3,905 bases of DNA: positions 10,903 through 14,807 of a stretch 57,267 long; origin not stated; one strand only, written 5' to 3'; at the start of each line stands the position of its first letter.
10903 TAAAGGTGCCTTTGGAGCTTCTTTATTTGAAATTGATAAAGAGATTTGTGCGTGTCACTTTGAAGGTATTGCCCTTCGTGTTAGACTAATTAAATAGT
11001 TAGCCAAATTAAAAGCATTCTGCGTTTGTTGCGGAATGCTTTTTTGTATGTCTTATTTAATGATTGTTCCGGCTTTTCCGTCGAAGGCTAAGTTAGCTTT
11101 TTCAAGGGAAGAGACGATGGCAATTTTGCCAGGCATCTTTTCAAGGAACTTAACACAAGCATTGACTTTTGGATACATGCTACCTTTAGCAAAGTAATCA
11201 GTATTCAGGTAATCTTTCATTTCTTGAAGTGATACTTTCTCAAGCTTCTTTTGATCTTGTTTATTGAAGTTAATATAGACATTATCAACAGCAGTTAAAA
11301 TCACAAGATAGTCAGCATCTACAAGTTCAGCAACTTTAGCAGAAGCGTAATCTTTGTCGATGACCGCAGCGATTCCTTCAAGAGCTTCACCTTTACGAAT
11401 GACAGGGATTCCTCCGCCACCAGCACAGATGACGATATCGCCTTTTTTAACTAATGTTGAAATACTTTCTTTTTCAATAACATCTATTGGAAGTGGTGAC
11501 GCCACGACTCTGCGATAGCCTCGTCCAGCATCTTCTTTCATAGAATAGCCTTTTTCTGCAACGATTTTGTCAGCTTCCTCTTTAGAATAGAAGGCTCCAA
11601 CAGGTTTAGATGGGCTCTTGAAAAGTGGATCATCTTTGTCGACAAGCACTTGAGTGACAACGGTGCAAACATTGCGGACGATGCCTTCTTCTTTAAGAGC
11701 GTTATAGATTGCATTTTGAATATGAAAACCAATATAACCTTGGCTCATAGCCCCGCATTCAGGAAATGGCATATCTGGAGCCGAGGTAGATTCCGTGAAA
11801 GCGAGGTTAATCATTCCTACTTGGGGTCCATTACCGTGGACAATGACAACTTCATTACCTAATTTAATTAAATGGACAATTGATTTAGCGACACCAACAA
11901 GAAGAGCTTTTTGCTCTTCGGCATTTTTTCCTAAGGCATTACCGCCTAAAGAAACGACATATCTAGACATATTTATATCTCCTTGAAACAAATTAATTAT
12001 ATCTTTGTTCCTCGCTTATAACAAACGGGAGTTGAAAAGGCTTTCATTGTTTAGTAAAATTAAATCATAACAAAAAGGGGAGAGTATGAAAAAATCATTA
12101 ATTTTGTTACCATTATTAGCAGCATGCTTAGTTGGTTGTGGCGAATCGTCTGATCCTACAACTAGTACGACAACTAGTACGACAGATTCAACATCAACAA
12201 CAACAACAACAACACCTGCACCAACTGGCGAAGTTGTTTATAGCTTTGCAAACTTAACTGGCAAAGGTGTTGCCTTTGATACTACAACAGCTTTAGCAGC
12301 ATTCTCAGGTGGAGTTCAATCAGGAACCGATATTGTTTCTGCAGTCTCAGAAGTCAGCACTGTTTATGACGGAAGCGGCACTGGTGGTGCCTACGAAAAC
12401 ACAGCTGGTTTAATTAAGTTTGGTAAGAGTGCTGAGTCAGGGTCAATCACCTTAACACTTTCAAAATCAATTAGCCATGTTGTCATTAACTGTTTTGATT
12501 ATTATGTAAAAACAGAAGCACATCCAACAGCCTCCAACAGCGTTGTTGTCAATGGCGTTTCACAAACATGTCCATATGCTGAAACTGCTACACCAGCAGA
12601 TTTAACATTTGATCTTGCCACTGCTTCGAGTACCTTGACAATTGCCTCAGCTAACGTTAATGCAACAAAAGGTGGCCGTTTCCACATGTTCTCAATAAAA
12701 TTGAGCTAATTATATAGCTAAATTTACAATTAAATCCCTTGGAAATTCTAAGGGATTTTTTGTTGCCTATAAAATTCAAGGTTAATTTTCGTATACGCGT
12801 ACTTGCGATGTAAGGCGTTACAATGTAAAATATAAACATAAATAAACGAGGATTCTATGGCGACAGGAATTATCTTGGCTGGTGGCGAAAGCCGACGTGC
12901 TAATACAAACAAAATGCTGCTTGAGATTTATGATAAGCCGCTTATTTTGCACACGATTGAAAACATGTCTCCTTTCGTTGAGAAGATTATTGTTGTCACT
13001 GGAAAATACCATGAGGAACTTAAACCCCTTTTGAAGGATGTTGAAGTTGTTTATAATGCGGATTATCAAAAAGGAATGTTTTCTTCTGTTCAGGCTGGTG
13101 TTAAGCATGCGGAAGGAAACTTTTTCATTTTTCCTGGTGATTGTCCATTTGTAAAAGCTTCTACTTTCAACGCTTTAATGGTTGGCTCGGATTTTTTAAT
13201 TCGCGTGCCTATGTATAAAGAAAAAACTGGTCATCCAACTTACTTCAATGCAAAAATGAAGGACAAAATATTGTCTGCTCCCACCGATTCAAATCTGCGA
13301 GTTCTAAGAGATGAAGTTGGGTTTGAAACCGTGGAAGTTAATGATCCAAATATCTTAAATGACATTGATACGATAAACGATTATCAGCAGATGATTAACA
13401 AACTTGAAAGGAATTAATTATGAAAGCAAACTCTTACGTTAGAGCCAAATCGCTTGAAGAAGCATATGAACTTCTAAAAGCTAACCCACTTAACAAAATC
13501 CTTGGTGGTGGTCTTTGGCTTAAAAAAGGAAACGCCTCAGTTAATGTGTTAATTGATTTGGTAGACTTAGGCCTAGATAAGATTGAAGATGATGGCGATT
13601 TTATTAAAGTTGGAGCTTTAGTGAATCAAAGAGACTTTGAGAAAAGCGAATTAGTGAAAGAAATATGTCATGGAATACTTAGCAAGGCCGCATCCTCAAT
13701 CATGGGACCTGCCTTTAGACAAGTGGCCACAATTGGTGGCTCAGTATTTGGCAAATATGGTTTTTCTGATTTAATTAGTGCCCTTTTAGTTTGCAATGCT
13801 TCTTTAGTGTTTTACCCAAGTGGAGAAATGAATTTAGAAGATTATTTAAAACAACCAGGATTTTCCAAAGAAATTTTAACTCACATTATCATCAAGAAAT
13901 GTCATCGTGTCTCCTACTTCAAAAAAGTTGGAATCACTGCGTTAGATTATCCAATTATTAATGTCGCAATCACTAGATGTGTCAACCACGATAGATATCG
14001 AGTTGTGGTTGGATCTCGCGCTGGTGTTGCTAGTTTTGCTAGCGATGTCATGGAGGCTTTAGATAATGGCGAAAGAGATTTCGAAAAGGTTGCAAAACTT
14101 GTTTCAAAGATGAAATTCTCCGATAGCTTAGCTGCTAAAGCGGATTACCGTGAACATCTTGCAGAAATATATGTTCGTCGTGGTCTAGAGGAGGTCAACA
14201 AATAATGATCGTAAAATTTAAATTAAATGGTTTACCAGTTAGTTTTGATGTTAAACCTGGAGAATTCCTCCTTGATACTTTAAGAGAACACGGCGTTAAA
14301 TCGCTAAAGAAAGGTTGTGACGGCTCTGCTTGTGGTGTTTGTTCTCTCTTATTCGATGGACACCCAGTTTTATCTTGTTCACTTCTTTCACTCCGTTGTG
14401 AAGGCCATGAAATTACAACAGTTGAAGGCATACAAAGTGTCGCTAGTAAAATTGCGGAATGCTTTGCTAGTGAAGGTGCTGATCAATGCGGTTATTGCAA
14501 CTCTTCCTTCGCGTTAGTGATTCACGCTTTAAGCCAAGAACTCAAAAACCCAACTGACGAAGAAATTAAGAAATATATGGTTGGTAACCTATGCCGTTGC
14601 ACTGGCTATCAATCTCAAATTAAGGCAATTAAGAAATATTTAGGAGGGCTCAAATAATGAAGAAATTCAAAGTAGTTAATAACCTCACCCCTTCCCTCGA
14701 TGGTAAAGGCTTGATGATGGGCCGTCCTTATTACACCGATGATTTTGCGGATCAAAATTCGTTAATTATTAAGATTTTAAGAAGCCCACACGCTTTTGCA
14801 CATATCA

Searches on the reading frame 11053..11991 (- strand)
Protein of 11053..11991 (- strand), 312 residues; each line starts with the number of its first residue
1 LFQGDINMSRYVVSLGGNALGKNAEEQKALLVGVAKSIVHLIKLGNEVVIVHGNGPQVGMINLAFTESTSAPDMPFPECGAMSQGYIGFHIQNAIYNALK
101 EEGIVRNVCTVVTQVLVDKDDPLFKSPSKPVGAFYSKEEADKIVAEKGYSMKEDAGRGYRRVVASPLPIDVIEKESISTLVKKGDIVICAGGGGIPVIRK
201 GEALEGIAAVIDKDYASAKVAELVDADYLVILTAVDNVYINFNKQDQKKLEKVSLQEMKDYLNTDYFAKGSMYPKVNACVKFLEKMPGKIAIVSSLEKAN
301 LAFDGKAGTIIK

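Call 15: search_protein_families(library=pfam, max_evalue=0.00001, proteins=[window:11053-11991:-])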
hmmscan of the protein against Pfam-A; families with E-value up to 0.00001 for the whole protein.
window:11053-11991:- (312 aa): 1 family
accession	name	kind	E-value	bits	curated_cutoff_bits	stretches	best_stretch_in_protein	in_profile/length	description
PF00696.33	AA_kinase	-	2.8e-30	106.2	24.9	1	10-290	2-230/234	Amino acid kinase family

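Call 66: find_related_loci(query=window:11056-11991:-, collection=metagenome_contigs, flank=10000)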
Query window:11056-11991:- (312 aa) in metagenome_contigs; peptide patterns used: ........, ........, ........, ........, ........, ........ (x = any residue, [..] = any of these).
262 stretches matched a pattern; 162 encode a relative of the query (tblastn E <= 1e-3); the best 80 are kept; 80 distinct loci.
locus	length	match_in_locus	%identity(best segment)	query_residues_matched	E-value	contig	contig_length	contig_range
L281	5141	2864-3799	98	1-312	0e+0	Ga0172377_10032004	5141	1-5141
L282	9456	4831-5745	89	8-312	4e-179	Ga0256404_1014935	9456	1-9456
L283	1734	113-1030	87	7-312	0e+0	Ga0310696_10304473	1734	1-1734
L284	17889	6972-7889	87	7-312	7e-179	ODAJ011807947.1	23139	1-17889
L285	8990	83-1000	86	7-312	7e-177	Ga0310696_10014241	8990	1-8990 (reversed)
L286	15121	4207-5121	88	8-312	9e-177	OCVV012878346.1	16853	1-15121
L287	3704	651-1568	87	7-312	0e+0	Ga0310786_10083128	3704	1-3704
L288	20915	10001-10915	88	8-312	6e-177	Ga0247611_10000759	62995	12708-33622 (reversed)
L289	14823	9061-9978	86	7-312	1e-176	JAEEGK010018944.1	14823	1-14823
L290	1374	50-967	85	7-312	0e+0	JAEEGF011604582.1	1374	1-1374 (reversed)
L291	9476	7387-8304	85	7-312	6e-175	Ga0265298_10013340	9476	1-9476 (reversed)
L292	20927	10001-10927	86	4-312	2e-174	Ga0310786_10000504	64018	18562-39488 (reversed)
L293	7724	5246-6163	85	7-312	1e-173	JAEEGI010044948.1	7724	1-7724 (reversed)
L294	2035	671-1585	89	7-311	0e+0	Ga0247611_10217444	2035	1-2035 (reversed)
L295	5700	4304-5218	84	8-312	2e-175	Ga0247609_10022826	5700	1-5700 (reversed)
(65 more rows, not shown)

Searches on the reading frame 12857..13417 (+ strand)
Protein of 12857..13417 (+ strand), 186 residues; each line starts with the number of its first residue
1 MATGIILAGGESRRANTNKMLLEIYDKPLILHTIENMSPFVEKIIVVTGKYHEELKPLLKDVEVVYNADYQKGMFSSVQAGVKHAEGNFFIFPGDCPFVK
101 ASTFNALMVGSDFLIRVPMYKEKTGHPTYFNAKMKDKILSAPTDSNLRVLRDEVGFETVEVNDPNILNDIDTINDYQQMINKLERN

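Call 8: search_protein_families(library=ncbifam, max_evalue=1e-10, proteins=[window:12857-13417:+])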
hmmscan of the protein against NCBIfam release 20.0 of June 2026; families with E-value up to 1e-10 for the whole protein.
window:12857-13417:+ (186 aa): 6 families
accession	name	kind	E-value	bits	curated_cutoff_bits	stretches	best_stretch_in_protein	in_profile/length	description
NF045665.1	NTPtran_DVU1551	equivalog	4.8e-42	144.3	315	1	3-185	2-195/359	DVU_1551 family NTP transferase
TIGR03310.1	matur_MocA_YgfJ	equivalog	9.4e-39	133.3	186.45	1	4-179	2-188/188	molybdenum cofactor cytidylyltransferase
NF001457.0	PRK00317.1-3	equivalog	3.1e-16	59.4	164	1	2-107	2-109/200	molybdenum cofactor guanylyltransferase MobA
TIGR02665.1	molyb_mobA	equivalog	2.6e-14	53.7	151.85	1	3-108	2-110/186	molybdenum cofactor guanylyltransferase MobA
NF053639.1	Mfer334_fam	equivalog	8.6e-13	48.6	260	1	16-108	24-123/209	pseudomurein biosynthesis protein PmurB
TIGR03202.1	pucB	equivalog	4.1e-11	42.9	235.05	1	4-176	3-192/192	xanthine dehydrogenase accessory protein PucB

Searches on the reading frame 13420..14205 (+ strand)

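Call 8: search_protein_families(library=ncbifam, max_evalue=1e-10, proteins=[window:13420-14205:+])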
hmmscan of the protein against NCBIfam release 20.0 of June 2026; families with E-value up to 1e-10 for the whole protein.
window:13420-14205:+ (261 aa): 6 families
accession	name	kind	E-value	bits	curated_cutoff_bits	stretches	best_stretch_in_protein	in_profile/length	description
NF041019.1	glyceraldDH_beta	equivalog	3e-21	75.9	350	1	5-259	7-280/280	glyceraldehyde dehydrogenase subunit beta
NF007427.0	PRK09971.1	equivalog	1e-18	67.6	287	1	4-258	5-282/292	xanthine dehydrogenase FAD-binding subunit XdhB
NF043083.1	XdhB_XDHase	equivalog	1.4e-18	67.1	310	1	4-259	5-283/289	xanthine dehydrogenase subunit XdhB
TIGR03199.1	pucC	equivalog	2.7e-18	66.2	306.05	1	10-172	2-173/264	xanthine dehydrogenase subunit C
TIGR03312.1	Se_sel_red_FAD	hypoth_equivalog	6.9e-16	58.2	241.5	1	5-210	3-204/257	molybdopterin-dependent oxidoreductase FAD-binding subunit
TIGR03195.1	4hydrxCoA_B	equivalog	5e-12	45.6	404.55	0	5-108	6-113/321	4-hydroxybenzoyl-CoA reductase subunit beta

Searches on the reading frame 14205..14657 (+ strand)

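Call 8: search_protein_families(library=ncbifam, max_evalue=1e-10, proteins=[window:14205-14657:+])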
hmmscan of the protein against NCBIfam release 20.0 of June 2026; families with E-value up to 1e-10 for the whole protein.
window:14205-14657:+ (150 aa): 10 families
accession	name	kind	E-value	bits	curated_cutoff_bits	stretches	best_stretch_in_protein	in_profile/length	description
NF041020.1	glyceraldDH_gamma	equivalog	2.4e-40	137.8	290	1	3-144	13-157/164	glyceraldehyde dehydrogenase subunit gamma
NF043084.2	XdhC_XDHase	equivalog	1.3e-37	128.6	217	1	2-145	2-149/151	xanthine dehydrogenase subunit XdhC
NF007387.0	PRK09908.1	equivalog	1.1e-33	115.9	212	1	3-144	9-154/159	xanthine dehydrogenase iron sulfur-binding subunit XdhC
TIGR03198.1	pucE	equivalog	4.1e-33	114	254.3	1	3-145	4-148/151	xanthine dehydrogenase subunit E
TIGR03193.1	4hydroxCoAred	equivalog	6.1e-32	110.6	257.8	1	3-143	2-145/148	4-hydroxybenzoyl-CoA reductase subunit gamma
TIGR03311.1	Se_dep_XDH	equivalog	1.1e-30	106.4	830.45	1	6-143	4-141/848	selenium-dependent xanthine dehydrogenase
NF045668.1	pterin_aldehy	equivalog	1.9e-25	89.1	1100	1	5-143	5-149/905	molybdopterin-dependent aldehyde oxidoreductase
NF008514.0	PRK11433.1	equivalog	2.6e-23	82.7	322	1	3-112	53-165/218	aldehyde dehydrogenase iron-sulfur subunit PaoA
TIGR02963.1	xanthine_xdhA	equivalog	3.1e-20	72.2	467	1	13-144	12-156/468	xanthine dehydrogenase small subunit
TIGR02969.1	mam_aldehyde_ox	subfamily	1.6e-15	55.7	1912.3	1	12-145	13-160/1330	aldehyde oxidase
